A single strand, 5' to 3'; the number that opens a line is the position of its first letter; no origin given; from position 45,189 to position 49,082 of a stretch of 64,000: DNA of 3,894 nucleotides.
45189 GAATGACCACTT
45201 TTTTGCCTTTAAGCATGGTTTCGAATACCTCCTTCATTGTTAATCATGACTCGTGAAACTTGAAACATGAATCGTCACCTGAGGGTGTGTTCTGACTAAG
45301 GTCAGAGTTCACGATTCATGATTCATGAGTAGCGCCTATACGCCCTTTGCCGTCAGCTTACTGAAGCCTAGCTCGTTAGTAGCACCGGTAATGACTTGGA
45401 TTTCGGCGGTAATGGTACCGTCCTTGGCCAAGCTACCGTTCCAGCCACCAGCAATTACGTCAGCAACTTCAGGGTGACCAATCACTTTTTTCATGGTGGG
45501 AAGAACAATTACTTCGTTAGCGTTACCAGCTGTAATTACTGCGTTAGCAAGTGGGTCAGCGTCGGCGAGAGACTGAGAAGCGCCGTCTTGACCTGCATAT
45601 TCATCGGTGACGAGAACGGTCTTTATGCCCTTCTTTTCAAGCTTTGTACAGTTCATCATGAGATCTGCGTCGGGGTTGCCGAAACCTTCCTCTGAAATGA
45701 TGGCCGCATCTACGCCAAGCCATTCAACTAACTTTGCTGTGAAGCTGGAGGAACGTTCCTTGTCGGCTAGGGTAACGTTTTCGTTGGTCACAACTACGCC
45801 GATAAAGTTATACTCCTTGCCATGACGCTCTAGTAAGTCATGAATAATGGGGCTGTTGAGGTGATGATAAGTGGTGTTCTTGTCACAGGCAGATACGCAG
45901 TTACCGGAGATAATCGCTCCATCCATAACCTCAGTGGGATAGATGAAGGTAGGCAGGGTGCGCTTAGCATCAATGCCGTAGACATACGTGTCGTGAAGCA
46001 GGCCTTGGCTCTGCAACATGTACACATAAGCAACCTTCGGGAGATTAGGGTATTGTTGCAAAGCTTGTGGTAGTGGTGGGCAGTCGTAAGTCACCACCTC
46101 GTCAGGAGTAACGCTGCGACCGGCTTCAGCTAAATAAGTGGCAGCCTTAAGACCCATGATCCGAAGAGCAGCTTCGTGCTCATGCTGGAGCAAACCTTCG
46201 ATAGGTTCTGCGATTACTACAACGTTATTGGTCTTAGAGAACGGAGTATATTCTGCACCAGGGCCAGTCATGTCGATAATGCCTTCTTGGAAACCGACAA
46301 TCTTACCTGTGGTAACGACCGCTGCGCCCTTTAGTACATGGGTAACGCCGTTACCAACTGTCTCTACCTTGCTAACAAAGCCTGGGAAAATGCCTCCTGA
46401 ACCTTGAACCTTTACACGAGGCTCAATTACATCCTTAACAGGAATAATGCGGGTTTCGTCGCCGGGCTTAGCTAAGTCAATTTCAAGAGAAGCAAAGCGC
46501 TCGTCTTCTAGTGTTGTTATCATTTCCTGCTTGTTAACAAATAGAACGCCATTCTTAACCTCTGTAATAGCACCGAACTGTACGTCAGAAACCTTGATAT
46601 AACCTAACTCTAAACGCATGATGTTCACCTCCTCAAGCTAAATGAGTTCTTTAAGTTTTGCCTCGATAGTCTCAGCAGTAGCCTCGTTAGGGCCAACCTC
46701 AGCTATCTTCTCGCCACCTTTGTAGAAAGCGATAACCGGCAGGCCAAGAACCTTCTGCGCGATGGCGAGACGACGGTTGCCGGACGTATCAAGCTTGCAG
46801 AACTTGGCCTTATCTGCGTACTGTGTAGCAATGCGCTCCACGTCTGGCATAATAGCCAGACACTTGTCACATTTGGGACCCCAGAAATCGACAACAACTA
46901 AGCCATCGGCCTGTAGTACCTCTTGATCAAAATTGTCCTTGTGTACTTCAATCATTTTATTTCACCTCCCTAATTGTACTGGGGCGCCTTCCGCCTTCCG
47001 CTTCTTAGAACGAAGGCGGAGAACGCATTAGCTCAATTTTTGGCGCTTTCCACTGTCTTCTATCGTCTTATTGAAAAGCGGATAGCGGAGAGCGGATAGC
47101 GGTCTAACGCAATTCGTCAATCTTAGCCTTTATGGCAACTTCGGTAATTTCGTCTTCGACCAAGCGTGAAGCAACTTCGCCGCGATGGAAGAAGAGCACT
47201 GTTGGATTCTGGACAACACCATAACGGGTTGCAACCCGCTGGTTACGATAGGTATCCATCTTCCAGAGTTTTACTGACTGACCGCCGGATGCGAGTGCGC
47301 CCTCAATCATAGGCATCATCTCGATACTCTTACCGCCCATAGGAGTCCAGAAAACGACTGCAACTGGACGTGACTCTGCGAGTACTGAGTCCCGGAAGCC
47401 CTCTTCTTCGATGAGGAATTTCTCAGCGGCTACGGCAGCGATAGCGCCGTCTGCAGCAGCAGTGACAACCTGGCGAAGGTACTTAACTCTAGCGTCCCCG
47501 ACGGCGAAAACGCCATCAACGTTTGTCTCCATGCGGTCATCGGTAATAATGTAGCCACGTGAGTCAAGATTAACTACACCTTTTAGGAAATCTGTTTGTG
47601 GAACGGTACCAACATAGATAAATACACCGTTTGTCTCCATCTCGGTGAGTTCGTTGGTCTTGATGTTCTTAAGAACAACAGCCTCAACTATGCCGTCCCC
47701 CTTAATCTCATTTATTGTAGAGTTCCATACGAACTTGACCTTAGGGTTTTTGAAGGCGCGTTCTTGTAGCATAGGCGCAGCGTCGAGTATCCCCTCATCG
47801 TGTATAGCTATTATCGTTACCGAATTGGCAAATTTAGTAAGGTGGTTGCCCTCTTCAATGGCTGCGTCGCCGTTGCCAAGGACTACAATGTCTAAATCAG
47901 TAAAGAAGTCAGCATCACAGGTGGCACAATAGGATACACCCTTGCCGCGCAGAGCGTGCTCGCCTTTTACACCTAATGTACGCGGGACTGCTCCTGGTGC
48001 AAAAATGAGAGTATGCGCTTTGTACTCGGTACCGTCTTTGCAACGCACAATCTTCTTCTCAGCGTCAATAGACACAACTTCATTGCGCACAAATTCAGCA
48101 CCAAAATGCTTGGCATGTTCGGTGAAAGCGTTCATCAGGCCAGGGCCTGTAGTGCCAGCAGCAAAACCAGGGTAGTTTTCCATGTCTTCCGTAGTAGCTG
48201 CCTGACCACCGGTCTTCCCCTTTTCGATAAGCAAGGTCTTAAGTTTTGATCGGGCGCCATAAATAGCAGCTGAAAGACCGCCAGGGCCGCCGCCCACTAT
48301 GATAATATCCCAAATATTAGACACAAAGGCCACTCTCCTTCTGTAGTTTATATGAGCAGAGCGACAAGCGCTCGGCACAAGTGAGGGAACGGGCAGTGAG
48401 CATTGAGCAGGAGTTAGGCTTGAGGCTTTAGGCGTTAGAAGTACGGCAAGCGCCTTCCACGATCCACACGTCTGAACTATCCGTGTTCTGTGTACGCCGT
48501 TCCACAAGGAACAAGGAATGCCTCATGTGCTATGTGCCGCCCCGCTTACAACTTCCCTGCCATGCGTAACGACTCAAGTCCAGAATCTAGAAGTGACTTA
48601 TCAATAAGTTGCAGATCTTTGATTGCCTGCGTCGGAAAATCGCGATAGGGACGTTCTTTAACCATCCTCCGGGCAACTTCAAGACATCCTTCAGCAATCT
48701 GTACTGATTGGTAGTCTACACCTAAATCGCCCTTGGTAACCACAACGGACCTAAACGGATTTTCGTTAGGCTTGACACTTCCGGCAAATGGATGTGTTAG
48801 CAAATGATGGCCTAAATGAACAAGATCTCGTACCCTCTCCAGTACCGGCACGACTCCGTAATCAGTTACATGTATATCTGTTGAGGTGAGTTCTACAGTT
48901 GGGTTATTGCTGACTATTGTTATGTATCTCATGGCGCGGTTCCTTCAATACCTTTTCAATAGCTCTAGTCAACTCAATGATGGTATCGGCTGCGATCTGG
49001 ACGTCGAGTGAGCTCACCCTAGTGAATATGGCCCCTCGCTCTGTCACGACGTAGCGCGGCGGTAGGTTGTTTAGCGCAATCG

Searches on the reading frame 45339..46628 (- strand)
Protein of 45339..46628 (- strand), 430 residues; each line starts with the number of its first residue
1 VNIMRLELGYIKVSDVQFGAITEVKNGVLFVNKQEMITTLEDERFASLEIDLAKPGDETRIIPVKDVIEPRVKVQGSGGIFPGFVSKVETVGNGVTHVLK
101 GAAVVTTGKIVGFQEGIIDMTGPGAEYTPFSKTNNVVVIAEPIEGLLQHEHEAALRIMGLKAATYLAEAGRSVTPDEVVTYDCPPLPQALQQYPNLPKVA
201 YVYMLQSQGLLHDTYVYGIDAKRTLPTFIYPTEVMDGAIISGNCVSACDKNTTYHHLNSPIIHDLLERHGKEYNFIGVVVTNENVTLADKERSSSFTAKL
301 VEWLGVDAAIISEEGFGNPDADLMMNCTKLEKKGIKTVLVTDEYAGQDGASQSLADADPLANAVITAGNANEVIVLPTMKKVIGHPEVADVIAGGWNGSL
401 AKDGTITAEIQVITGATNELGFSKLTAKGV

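Call 12: search_protein_families(library=ncbifam, proteins=[window:45339-46628:-], max_evalue=0.001)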
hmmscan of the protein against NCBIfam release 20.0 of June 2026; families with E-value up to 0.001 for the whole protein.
window:45339-46628:- (430 aa): 4 families
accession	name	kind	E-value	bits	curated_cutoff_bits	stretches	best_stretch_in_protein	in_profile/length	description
NF040793.1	sarcosine_GrdG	exception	5.3e-191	635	780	1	4-428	1-426/428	sarcosine reductase complex component B subunit alpha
NF053623.1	fluoroAc_FarE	equivalog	1.2e-60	205.5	675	1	5-385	4-376/419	fluoroacetate reductase subunit FarE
TIGR04480.1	D_pro_red_PrdA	equivalog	7.9e-20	71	700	1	225-347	395-513/587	D-proline reductase (dithiol) proprotein PrdA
TIGR04482.1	D_pro_red_PrdD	equivalog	0.00039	20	320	0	7-109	4-95/246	proline reductase cluster protein PrdD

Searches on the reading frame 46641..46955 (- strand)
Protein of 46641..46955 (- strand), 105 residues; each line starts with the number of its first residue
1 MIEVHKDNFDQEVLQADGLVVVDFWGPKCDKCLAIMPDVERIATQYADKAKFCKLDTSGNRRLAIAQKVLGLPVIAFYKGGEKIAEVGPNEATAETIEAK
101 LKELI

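Call 12: search_protein_families(library=ncbifam, proteins=[window:46641-46955:-], max_evalue=0.001)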
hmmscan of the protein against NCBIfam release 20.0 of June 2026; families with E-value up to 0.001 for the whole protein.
window:46641-46955:- (105 aa): 6 families
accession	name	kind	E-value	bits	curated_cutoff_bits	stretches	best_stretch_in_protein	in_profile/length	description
NF047697.1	ThioredTrxAClost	equivalog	5.2e-44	148.7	140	1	1-105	1-105/105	thioredoxin TrxA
TIGR01068.1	thioredoxin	equivalog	7.1e-18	64.7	96.8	1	5-88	2-86/101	thioredoxin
NF008229.0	PRK10996.1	equivalog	1.3e-14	54.2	125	1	2-87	38-122/141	thioredoxin TrxC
NF006898.0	PRK09381.1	equivalog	1.6e-14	54.2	138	1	2-85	6-89/109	thioredoxin TrxA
TIGR01126.1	pdi_dom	equivalog_domain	3.3e-12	46.6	107.2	1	5-86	2-86/105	protein disulfide-isomerase domain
TIGR01130.1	ER_PDI_fam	subfamily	6.1e-09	35.9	344.25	1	2-89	4-94/476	protein disulfide-isomerase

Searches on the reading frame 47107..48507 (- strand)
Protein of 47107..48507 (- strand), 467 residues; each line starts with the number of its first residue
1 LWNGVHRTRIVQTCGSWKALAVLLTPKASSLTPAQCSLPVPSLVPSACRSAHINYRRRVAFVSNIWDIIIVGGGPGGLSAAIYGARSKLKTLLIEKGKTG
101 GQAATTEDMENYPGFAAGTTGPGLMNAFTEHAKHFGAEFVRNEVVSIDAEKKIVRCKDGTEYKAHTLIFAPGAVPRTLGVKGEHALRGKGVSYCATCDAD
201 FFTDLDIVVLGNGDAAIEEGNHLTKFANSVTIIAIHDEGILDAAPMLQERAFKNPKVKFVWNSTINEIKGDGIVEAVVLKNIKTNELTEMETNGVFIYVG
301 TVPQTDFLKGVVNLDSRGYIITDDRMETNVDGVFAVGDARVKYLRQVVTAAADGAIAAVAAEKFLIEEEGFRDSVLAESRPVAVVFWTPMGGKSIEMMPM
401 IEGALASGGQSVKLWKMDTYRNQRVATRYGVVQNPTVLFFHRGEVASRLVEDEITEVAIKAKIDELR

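Call 12: search_protein_families(library=ncbifam, proteins=[window:47107-48507:-], max_evalue=0.001)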
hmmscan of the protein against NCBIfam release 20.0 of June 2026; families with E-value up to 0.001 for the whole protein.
window:47107-48507:- (467 aa): 66 families (the best 25 are shown)
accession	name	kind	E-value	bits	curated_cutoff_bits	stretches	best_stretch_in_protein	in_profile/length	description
TIGR01292.1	TRX_reduct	equivalog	1.4e-106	355.7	343.45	1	66-365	1-300/300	thioredoxin-disulfide reductase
TIGR03143.1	AhpF_homolog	hypoth_equivalog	2.7e-102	343.1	687.65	1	63-368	2-311/555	putative alkyl hydroperoxide reductase F subunit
TIGR03140.1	AhpF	equivalog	4.4e-64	216.9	502.9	1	64-366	211-513/515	alkyl hydroperoxide reductase subunit F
NF007614.0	PRK10262.1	equivalog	4.7e-52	177.1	644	1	68-365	9-314/321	thioredoxin-disulfide reductase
TIGR01350.1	lipoamide_DH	equivalog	3.6e-25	88.6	408.8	2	137-358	111-326/461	dihydrolipoyl dehydrogenase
TIGR04018.1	Bthiol_YpdA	hypoth_equivalog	6.3e-19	67.9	339.9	2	156-338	107-287/316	YpdA family putative bacillithiol disulfide reductase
NF004945.0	PRK06292.2-3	equivalog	1e-17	64.2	494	2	126-344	95-309/457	dihydrolipoyl dehydrogenase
TIGR03385.1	CoA_CoA_reduc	equivalog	3e-17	62.5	578.8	1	68-343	2-286/439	CoA-disulfide reductase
TIGR02053.1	MerA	equivalog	6.4e-17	61.7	454.45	1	150-361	115-328/465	mercury(II) reductase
NF004947.0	PRK06292.2-5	equivalog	3.1e-15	56.1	592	1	207-348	172-318/474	dihydrolipoyl dehydrogenase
NF005883.0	PRK07845.1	equivalog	1.2e-14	54.1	479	2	158-358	132-331/466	NAD(P)H-quinone dehydrogenase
NF045765.1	PhenlGlyoxDHPadH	equivalog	2.1e-13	50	475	1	141-339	77-276/416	NADH-dependent phenylglyoxylate dehydrogenase subunit epsilon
NF004943.0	PRK06292.2-1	equivalog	5.6e-13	48.5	432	1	133-344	95-312/456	dihydrolipoyl dehydrogenase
NF004776.0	PRK06116.1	equivalog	1.5e-12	47.3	480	1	150-342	119-307/450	glutathione-disulfide reductase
NF003585.0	PRK05249.1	equivalog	2.5e-12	46.2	465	2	206-356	178-328/464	Si-specific NAD(P)(+) transhydrogenase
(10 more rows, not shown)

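Call 36: search_protein_families(library=pfam, proteins=[window:47107-48330:-], max_evalue=0.001)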
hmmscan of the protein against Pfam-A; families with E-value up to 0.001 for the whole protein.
window:47107-48330:- (408 aa): 10 families
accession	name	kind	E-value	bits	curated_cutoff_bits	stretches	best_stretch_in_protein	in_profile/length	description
PF07992.20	Pyr_redox_2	-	7.7e-50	170.4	26.1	1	8-295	2-291/291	Pyridine nucleotide-disulphide oxidoreductase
PF13738.12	Pyr_redox_3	-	3.6e-18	66.3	30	2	85-278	104-305/305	Pyridine nucleotide-disulphide oxidoreductase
PF00070.33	Pyr_redox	-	1.2e-13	51.7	22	1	148-221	2-80/82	Pyridine nucleotide-disulphide oxidoreductase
PF00085.26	Thioredoxin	-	6.9e-10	39.3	23.5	1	307-405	5-102/103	Thioredoxin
PF01266.30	DAO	-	4.7e-09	36.7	27.9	1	8-46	1-39/353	FAD dependent oxidoreductase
PF12831.13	FAD_oxidored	-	9.6e-08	32.2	27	1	8-45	1-39/416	FAD dependent oxidoreductase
PF13450.12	NAD_binding_8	-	4.7e-07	30.4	21.9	1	11-75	1-63/68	NAD(P)-binding Rossmann-like domain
PF00890.30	FAD_binding_2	-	2.8e-06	27.2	20.4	1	8-45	1-39/414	FAD binding domain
PF03486.20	HI0933_like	-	2.1e-05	24.5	50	1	8-42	2-36/244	HI0933-like protein Rossmann domain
PF01946.23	Thi4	-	2.6e-05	24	26.2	1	8-38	19-50/235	Thi4 family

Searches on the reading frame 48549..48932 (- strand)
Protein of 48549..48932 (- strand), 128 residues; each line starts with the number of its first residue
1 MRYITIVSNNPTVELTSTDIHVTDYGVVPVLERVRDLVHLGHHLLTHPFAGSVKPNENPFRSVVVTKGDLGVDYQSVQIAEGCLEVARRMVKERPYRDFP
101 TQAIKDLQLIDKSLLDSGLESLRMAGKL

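Call 12: search_protein_families(library=ncbifam, proteins=[window:48549-48932:-], max_evalue=0.001)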
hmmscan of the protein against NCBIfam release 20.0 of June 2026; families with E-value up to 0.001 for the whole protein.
window:48549-48932:- (128 aa): 1 family
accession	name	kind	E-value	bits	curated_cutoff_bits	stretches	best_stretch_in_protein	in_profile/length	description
NF038093.1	GrdX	subfamily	4.1e-30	104.2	40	1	6-120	2-119/119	GrdX family protein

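Call 21: find_homologous_proteins(query=window:48549-48932:-, max_evalue=0.00001)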
Query window:48549-48932:- (128 aa): 47 proteins with E <= 0.00001 among 58 candidates.
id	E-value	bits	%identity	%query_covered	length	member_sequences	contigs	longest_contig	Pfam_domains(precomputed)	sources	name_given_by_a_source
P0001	3.3e-78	277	100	100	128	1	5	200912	PF28011.1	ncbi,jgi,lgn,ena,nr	ncbi:MAG: GrdX protein [Bacillota bacterium]|nr:MAG: GrdX protein [Bacillota bacterium] MBS3949221.1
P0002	2.8e-70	252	88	100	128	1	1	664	PF28011.1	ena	-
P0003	2.0e-69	249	85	100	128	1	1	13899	PF28011.1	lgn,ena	-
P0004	3.6e-67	241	85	100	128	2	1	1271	PF28011.1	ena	-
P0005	4.5e-64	232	82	100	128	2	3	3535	PF28011.1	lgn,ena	-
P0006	3.2e-59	216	77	99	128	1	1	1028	PF28011.1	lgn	-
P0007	1.2e-58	214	77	100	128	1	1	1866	PF28011.1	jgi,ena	-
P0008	5.6e-56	205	74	100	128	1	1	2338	PF28011.1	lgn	-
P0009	1.7e-55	204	76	96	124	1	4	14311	PF28011.1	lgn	-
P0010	5.7e-55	202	73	100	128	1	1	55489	PF28011.1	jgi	-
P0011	3.5e-54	200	73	97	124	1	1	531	PF28011.1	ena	-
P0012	5.0e-51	189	72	99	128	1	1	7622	PF28011.1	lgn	-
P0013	9.4e-50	185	67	99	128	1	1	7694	PF28011.1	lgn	-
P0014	3.5e-48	180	69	99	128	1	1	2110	PF28011.1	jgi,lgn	-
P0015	1.3e-47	178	65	99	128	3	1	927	PF28011.1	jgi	-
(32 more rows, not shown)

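Call 23: find_related_loci(query=A1, collection=genome_contigs, flank=4000)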
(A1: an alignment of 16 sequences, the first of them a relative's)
Query A1 (128 aa) in genome_contigs; peptide patterns used: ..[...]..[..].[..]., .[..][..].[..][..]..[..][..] (x = any residue, [..] = any of these).
600 stretches matched a pattern (row limit reached: there are more); 580 encode a relative of the query (tblastn E <= 1e-3); the best 80 are kept; 80 distinct loci.
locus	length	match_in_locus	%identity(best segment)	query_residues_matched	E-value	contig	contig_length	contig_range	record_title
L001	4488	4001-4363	67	1-121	1e-49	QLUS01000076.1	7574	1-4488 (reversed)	MAG: Bacillota bacterium isolate HKB212 DDT20_76, whole genome shotgun sequence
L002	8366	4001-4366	62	1-122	3e-49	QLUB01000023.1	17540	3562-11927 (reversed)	MAG: candidate division NPL-UPA2 bacterium isolate GPS119 DDT37_23, whole genome shotgun sequence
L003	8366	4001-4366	62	1-122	2e-48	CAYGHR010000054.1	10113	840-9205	MAG TPA_asm: uncultured Peptococcaceae bacterium isolate ERP113451_co2_181 genome assembly, contig: NODE_4922_length_101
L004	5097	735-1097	60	6-126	5e-47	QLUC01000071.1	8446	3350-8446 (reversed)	MAG: Bacillota bacterium isolate BS524 DDT36_71, whole genome shotgun sequence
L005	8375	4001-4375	60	1-125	2e-46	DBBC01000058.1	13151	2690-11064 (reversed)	MAG TPA_asm: Firmicutes bacterium UBA994 UBA994_contig_2538, whole genome shotgun sequence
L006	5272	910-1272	60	6-126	1e-45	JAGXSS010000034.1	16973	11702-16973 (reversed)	MAG: Peptococcaceae bacterium isolate CROMO_A_245 c_000000282676, whole genome shotgun sequence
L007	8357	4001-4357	50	4-122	4e-37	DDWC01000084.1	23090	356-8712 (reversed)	MAG TPA_asm: Firmicutes bacterium UBA2296 UBA2296_contig_54583, whole genome shotgun sequence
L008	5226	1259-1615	48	4-122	9e-34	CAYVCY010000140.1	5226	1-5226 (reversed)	MAG TPA_asm: uncultured Clostridia bacterium isolate binchicken_co139_570 genome assembly, contig: NODE_39378_length_522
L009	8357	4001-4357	47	4-122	8e-33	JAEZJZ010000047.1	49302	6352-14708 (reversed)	MAG: Bacillota bacterium isolate OH_CDB_256 k127_794419, whole genome shotgun sequence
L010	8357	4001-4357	46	4-122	1e-32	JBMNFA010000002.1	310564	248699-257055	MAG: Bacillota bacterium isolate SBF912LR0HQ0179 contig_25218, whole genome shotgun sequence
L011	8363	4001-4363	46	2-122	3e-30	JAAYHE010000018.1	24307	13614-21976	MAG: Bacillota bacterium isolate AS09scLD_318 38331_AS09, whole genome shotgun sequence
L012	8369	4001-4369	41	1-122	5e-30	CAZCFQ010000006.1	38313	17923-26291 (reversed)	MAG TPA_asm: uncultured Clostridiaceae bacterium isolate binchicken_co13_437 genome assembly, contig: NODE_1134_length_3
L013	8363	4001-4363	37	4-120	2e-28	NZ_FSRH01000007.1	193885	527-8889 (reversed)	Peptoclostridium litorale DSM 5388, whole genome shotgun sequence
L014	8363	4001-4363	39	4-120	1e-27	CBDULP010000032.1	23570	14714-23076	MAG TPA_asm: uncultured Peptoclostridium sp. isolate SRR22808118_binner123_Refined_43 genome assembly, contig: ERZ250434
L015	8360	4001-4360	41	4-122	1e-27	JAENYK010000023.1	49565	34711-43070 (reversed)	MAG: Halothermothrix sp. isolate B5_bin.9 B5_bin9_NODE_251_length_49565_cov_78.208968, whole genome shotgun sequence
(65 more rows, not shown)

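Call 42: find_encoding_contigs(protein=P0001, flank=1500, max_places=3)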
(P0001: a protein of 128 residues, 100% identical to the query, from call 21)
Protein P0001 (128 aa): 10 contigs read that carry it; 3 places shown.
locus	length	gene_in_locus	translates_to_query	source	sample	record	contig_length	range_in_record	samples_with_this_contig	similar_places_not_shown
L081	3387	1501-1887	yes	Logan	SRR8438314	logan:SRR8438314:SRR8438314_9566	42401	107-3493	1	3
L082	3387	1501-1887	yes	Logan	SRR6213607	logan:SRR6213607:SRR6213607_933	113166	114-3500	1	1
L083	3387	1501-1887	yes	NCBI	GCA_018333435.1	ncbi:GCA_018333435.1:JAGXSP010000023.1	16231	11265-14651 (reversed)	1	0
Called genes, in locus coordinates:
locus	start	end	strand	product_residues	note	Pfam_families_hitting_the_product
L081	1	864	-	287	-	PF02645:DegV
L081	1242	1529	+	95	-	PF10719:ComFB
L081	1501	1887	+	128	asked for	PF28011:GrdX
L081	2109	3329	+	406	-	PF00890:FAD_binding_2 (weak), PF01266:DAO (faint), PF07992:Pyr_redox_2, PF12831:FAD_oxidored, PF13450:NAD_binding_8 (weak), PF13738:Pyr_redox_3, PF00070:Pyr_redox, PF00085:Thioredoxin, +2 more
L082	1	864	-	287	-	PF02645:DegV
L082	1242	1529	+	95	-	PF10719:ComFB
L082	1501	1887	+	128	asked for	PF28011:GrdX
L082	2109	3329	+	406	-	PF00890:FAD_binding_2 (weak), PF01266:DAO (faint), PF07992:Pyr_redox_2, PF12831:FAD_oxidored, PF13450:NAD_binding_8 (weak), PF13738:Pyr_redox_3, PF00070:Pyr_redox, PF00085:Thioredoxin, +2 more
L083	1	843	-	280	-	PF02645:DegV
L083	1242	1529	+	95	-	PF10719:ComFB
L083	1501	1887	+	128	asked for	PF28011:GrdX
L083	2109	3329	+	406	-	PF00890:FAD_binding_2 (weak), PF01266:DAO (faint), PF07992:Pyr_redox_2, PF12831:FAD_oxidored, PF13450:NAD_binding_8 (weak), PF13738:Pyr_redox_3, PF00070:Pyr_redox, PF00085:Thioredoxin, +2 more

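Call 43: find_encoding_contigs(protein=P0003, flank=1500, max_places=2)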
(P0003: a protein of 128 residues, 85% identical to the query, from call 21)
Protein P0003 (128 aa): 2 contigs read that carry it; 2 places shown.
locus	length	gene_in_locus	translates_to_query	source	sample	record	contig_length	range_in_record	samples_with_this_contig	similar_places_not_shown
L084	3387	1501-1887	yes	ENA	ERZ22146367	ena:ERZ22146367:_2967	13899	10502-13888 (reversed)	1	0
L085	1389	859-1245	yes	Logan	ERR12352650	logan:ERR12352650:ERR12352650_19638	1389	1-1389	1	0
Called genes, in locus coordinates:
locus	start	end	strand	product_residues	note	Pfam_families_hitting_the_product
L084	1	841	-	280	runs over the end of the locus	PF02645:DegV, PF13684:FakA-like_C (weak)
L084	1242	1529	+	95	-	PF10719:ComFB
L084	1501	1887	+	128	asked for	PF28011:GrdX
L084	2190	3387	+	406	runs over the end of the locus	PF00890:FAD_binding_2 (weak), PF01266:DAO (faint), PF07992:Pyr_redox_2, PF12831:FAD_oxidored, PF13450:NAD_binding_8 (weak), PF13738:Pyr_redox_3, PF00070:Pyr_redox, PF00085:Thioredoxin, +2 more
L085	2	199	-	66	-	?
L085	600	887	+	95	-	PF10719:ComFB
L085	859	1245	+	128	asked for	PF28011:GrdX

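Call 44: find_encoding_contigs(protein=P0010, flank=1500, max_places=2)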
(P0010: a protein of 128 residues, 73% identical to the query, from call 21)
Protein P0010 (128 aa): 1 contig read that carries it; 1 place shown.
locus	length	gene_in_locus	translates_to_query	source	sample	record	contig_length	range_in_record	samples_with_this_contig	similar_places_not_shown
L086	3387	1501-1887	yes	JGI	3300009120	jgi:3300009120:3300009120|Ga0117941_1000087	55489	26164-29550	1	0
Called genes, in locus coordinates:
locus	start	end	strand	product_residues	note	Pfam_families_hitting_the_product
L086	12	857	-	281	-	PF02645:DegV, PF13684:FakA-like_C (weak)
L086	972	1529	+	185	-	PF10719:ComFB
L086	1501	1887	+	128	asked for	PF28011:GrdX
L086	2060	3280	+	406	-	PF00890:FAD_binding_2 (faint), PF01266:DAO (faint), PF07992:Pyr_redox_2, PF12831:FAD_oxidored (weak), PF13450:NAD_binding_8 (weak), PF13738:Pyr_redox_3, PF00070:Pyr_redox, PF00085:Thioredoxin, +2 more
